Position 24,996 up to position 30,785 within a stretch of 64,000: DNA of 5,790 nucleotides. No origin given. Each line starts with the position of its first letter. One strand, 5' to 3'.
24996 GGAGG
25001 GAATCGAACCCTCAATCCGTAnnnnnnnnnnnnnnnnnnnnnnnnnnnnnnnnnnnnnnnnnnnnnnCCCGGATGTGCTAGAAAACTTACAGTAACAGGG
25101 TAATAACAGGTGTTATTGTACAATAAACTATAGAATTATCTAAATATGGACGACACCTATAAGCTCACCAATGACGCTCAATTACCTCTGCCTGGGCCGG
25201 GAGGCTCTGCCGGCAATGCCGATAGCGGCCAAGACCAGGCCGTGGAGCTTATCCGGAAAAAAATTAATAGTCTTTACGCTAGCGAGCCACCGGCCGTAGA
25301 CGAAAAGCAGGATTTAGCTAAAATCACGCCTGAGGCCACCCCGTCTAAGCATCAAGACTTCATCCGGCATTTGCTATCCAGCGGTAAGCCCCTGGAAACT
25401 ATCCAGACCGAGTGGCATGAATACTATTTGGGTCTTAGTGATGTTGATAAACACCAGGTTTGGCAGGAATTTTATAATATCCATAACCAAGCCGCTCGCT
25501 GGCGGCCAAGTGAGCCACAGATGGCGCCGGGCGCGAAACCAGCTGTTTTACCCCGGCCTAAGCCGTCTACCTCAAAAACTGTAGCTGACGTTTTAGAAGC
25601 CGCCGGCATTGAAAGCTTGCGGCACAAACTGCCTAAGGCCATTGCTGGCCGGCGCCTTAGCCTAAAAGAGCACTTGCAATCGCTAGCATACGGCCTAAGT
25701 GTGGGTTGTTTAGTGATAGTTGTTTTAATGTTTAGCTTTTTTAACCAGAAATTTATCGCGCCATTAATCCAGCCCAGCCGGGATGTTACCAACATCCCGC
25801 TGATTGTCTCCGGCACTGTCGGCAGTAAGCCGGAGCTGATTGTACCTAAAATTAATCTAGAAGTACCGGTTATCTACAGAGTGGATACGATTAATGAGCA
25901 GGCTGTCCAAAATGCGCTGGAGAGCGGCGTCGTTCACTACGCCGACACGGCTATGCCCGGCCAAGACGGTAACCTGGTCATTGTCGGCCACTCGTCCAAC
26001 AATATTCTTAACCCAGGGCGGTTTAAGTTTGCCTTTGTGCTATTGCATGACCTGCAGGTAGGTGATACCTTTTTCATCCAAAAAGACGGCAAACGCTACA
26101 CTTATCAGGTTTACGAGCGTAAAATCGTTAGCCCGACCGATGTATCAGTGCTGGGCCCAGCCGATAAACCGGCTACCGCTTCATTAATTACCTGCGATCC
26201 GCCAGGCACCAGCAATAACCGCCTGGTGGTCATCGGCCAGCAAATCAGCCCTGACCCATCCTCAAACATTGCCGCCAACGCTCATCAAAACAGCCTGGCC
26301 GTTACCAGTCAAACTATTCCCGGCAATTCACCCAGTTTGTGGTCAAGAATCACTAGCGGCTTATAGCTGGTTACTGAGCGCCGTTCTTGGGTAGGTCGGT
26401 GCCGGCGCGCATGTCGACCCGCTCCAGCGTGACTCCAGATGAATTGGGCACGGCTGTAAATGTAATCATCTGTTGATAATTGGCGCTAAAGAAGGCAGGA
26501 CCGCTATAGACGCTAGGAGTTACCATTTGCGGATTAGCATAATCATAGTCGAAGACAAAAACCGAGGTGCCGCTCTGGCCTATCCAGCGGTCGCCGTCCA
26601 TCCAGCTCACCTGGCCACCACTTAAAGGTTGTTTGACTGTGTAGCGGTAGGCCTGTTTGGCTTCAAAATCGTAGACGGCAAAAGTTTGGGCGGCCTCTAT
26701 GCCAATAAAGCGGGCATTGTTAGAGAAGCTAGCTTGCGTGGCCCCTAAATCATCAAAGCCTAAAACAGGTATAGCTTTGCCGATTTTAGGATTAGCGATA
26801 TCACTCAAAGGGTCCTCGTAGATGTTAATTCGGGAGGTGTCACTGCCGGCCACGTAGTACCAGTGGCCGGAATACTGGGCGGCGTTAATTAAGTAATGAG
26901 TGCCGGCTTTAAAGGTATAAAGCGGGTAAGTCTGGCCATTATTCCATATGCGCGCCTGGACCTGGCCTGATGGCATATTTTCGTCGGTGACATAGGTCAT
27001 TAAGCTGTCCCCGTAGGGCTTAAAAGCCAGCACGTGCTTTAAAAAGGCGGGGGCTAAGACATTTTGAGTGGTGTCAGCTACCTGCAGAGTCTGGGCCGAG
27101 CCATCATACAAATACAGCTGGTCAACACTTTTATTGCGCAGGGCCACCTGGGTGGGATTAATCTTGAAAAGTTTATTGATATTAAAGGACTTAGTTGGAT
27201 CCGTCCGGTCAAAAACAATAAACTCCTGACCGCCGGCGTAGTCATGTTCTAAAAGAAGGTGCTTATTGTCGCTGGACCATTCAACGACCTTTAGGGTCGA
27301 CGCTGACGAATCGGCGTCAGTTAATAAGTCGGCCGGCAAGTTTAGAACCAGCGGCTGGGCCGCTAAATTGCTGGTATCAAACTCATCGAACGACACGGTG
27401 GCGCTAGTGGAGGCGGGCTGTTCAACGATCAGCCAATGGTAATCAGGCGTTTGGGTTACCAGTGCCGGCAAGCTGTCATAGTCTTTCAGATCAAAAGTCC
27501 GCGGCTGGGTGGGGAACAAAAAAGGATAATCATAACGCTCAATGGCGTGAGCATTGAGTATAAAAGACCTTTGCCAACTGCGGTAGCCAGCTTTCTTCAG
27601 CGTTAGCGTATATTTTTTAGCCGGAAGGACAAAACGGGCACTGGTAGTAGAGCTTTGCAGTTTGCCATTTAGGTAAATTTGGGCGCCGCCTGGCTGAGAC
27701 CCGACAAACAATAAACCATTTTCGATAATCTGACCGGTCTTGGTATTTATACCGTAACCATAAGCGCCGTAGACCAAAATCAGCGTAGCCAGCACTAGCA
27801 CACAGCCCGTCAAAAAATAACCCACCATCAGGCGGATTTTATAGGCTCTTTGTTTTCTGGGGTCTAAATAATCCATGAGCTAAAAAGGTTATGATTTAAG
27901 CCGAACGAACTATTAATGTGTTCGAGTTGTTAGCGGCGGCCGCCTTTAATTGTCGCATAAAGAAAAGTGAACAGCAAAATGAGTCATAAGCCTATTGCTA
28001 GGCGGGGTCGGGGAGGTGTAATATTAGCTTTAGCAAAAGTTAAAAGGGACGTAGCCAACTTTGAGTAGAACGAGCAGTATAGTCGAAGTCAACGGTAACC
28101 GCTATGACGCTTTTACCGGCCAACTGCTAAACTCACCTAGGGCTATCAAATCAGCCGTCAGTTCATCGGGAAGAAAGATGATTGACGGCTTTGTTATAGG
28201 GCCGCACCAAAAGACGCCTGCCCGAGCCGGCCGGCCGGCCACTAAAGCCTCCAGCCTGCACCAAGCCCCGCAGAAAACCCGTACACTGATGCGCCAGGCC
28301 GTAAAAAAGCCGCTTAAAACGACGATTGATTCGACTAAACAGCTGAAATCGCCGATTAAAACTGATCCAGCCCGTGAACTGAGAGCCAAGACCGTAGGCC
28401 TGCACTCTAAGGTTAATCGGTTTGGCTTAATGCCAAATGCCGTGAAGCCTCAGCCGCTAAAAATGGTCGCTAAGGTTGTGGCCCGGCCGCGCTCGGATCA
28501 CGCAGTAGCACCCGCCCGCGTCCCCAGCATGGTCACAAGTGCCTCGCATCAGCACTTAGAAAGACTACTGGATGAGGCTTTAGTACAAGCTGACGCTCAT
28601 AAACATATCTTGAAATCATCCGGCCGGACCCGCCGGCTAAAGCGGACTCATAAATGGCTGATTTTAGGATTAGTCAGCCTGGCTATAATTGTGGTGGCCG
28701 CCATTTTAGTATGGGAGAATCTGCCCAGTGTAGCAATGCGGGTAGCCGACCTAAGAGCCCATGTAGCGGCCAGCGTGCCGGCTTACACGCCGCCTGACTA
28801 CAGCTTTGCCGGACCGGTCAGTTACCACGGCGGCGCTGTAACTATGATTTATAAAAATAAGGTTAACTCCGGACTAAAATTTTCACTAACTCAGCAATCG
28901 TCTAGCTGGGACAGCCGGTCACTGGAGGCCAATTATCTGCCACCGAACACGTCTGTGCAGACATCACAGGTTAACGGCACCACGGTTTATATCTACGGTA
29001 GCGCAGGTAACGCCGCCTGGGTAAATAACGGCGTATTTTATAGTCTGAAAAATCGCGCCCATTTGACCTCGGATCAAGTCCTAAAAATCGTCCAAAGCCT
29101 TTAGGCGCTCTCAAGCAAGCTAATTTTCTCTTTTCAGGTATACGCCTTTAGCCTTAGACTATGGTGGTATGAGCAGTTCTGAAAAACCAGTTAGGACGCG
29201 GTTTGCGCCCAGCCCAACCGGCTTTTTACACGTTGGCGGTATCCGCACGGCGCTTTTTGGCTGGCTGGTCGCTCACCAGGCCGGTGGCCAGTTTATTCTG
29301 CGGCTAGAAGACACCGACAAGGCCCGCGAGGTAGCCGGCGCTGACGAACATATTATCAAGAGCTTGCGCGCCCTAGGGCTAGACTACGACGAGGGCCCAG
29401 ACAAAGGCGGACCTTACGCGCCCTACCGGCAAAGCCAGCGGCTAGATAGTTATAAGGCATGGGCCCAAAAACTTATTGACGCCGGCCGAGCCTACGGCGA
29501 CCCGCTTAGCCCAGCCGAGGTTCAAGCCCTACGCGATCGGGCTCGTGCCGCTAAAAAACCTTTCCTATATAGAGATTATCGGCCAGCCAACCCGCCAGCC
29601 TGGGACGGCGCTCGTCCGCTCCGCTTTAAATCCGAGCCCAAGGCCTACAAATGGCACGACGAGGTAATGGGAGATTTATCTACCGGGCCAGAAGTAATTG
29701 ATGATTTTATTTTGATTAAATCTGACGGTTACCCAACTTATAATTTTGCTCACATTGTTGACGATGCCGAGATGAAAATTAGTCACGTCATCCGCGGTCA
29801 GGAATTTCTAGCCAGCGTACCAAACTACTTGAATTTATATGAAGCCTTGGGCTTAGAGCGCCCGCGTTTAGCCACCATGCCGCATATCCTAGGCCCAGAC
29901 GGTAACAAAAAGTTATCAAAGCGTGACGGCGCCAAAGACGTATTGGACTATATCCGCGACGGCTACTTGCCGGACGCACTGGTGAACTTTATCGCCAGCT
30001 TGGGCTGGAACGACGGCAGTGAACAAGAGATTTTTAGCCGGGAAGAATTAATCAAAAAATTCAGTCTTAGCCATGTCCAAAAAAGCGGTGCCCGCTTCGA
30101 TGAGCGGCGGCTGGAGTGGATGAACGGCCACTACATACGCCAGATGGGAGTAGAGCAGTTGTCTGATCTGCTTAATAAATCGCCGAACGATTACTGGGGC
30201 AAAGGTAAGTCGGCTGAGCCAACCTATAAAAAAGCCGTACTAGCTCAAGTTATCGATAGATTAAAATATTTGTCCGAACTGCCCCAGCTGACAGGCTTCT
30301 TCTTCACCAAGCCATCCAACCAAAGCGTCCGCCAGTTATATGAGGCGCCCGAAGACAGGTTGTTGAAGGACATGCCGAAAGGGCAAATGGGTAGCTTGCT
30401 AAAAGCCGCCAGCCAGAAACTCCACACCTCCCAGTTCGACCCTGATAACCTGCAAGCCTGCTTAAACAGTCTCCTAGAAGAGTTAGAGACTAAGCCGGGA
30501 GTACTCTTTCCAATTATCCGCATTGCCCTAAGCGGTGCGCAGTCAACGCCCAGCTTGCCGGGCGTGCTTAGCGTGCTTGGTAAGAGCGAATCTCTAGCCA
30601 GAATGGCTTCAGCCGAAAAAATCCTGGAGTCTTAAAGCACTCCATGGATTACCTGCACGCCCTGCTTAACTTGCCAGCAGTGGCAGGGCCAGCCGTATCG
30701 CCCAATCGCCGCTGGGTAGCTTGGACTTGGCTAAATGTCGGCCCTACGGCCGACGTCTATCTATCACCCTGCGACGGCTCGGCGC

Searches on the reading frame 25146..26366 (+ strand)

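Call 20: search_protein_families(library=pfam, proteins=[window:25146-26366:+])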
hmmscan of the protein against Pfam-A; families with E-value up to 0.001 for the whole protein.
window:25146-26366:+ (406 aa): 1 family
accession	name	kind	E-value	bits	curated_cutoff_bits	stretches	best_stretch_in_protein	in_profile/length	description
PF04203.18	Sortase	-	1.4e-26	93.1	26.6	1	232-365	2-123/125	Sortase domain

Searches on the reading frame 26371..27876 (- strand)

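Call 20: search_protein_families(library=pfam, proteins=[window:26371-27876:-])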
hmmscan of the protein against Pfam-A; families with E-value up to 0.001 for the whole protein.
window:26371-27876:- (501 aa): 1 family
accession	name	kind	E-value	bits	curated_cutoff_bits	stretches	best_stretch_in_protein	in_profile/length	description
PF08308.17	PEGA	-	1.1e-07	32.1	20.8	1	54-104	2-52/71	PEGA domain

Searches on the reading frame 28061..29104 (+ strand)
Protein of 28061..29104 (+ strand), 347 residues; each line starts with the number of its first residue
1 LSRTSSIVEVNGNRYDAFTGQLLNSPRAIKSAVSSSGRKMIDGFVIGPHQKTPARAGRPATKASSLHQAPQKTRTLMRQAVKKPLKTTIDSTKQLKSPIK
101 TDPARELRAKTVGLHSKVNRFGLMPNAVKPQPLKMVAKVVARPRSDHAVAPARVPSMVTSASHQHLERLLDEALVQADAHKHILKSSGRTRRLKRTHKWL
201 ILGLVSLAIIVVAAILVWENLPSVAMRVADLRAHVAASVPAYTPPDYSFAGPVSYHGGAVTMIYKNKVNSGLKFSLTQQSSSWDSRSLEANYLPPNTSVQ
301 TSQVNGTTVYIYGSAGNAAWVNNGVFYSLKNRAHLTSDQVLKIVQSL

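Call 20: search_protein_families(library=pfam, proteins=[window:28061-29104:+])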
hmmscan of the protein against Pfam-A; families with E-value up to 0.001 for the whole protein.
window:28061-29104:+ (347 aa): 1 family
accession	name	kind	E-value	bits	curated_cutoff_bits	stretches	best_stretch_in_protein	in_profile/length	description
PF14285.11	DUF4367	-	4.1e-06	27.7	22.1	1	240-347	4-110/110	Domain of unknown function (DUF4367)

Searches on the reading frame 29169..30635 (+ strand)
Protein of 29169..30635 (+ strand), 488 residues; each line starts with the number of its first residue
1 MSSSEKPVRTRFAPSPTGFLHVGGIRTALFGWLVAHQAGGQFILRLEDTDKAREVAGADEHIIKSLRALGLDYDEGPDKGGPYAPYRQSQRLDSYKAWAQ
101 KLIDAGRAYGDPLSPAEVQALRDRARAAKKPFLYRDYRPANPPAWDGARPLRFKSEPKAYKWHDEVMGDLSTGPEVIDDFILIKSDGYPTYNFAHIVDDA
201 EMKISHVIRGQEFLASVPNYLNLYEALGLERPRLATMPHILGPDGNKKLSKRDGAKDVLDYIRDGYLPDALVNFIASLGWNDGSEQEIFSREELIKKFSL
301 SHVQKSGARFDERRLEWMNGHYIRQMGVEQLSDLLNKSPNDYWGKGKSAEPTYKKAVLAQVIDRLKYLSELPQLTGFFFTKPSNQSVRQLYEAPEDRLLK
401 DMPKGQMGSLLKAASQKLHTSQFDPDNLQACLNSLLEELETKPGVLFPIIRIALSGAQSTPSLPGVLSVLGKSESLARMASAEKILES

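Call 20: search_protein_families(library=pfam, proteins=[window:29169-30635:+])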
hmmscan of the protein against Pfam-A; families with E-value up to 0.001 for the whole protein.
window:29169-30635:+ (488 aa): 2 families
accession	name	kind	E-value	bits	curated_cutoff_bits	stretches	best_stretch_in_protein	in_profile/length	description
PF00749.27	tRNA-synt_1c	-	1.6e-82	277.4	23.4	1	8-317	2-314/314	tRNA synthetases class I (E and Q), catalytic domain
PF19269.4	Anticodon_2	-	1.5e-21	77.7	23.6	1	349-482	11-140/141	Anticodon binding domain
